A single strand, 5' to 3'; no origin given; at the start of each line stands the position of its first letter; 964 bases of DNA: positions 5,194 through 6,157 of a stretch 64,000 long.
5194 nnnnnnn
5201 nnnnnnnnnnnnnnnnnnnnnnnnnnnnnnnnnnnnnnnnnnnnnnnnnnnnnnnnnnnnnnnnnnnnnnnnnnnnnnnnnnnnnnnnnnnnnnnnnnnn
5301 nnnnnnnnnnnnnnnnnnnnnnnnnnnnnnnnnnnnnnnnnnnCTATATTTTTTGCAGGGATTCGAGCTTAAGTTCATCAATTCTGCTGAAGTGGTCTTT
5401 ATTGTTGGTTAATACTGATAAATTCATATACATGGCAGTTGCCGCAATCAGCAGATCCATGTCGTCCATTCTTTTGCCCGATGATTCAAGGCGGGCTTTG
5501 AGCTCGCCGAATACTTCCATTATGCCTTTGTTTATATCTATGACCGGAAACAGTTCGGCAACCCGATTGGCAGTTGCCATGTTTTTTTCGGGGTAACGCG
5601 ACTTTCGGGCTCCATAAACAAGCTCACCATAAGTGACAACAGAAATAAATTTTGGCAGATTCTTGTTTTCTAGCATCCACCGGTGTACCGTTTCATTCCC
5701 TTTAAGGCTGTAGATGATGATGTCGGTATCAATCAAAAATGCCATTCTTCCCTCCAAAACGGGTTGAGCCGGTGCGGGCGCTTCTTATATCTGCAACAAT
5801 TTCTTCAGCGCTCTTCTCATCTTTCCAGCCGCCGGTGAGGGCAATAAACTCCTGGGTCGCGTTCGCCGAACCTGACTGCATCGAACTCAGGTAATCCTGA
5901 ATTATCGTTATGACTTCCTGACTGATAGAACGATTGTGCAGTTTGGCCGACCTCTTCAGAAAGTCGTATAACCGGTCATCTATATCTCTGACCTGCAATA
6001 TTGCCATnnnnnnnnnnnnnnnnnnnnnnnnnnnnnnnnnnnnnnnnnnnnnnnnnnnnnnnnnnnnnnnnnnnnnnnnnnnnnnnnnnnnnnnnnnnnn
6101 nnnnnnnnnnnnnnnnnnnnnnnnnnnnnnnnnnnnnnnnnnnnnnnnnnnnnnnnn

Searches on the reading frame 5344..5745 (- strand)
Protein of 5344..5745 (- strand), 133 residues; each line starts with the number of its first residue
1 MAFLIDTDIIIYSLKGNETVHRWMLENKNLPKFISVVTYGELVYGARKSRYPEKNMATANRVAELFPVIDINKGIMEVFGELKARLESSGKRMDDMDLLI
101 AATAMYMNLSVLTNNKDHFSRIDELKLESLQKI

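Call 9: search_protein_families(library=pfam, proteins=[window:5344-5745:-], max_evalue=1)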
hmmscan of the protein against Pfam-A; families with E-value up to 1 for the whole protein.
window:5344-5745:- (133 aa): 2 families
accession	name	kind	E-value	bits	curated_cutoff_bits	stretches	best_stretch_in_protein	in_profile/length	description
PF01850.27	PIN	-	2.4e-16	60.9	23.6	1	4-124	2-119/120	PIN domain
PF08324.17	PUL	-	0.015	15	25.5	1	76-121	156-196/277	PUL domain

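Call 10: search_protein_families(library=ncbifam, proteins=[window:5344-5745:-], max_evalue=1)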
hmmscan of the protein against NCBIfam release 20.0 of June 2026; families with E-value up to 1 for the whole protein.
window:5344-5745:- (133 aa): 3 families
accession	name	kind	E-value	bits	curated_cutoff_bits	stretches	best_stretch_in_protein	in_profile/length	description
NF047863.1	VapCLeptosp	equivalog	6.1e-30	104.2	140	1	3-129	1-128/130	type II toxin-antitoxin system tRNA(fMet)-specific endonuclease VapC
NF010285.0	PRK13725.1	subfamily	1.7e-17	63.6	143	1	2-129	3-130/132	tRNA(fMet)-specific endonuclease VapC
NF047959.1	TA_toxin_VapC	equivalog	2.6e-05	24.3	80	1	4-118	2-116/125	type II toxin-antitoxin system VapC family toxin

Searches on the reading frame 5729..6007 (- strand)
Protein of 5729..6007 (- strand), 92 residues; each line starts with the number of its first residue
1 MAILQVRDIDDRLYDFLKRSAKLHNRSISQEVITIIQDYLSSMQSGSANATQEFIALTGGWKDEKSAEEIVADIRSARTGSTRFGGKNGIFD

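Call 9: search_protein_families(library=pfam, proteins=[window:5729-6007:-], max_evalue=1)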
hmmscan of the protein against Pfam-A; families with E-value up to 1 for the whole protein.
window:5729-6007:- (92 aa): 7 families
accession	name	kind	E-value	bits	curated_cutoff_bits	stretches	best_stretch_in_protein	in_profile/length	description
PF22513.2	FitA-like_RHH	-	1e-07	32.2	27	1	2-38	1-37/39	Antitoxin FitA-like, ribbon-helix-helix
PF19891.5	DUF6364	-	0.014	16.3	27.3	1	9-65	9-57/70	Family of unknown function (DUF6364)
PF09651.16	Cas_APE2256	-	0.047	14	24.8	1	29-75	70-116/136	CRISPR-associated protein (Cas_APE2256)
PF16875.11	Glyco_hydro_36N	-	0.077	12.9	27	1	14-69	124-175/253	Glycosyl hydrolase family 36 N-terminal domain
PF03442.20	CBM_X2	-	0.084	13.4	28.9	1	27-54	46-73/83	Carbohydrate binding domain X2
PF11903.14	ParD_like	-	0.099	13.1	23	1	9-30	6-27/73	ParD-like antitoxin of type II bacterial toxin-antitoxin system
PF03869.20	Arc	-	0.12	12.7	20.4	1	15-41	17-43/50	Arc-like DNA binding domain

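Call 10: search_protein_families(library=ncbifam, proteins=[window:5729-6007:-], max_evalue=1)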
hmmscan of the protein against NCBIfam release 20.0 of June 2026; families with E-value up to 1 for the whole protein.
window:5729-6007:- (92 aa): 3 families
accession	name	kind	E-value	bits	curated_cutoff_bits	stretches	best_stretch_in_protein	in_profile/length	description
NF001623.0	PRK00411.1-1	equivalog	0.037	12.8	311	1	12-73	219-284/411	ORC1-type DNA replication protein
NF041451.1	DDP1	equivalog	0.059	13.5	150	1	11-41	62-92/169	DNA distortion polypeptide 1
NF002006.0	PRK00805.1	equivalog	0.082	11.7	434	1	11-72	122-179/338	deoxyhypusine synthase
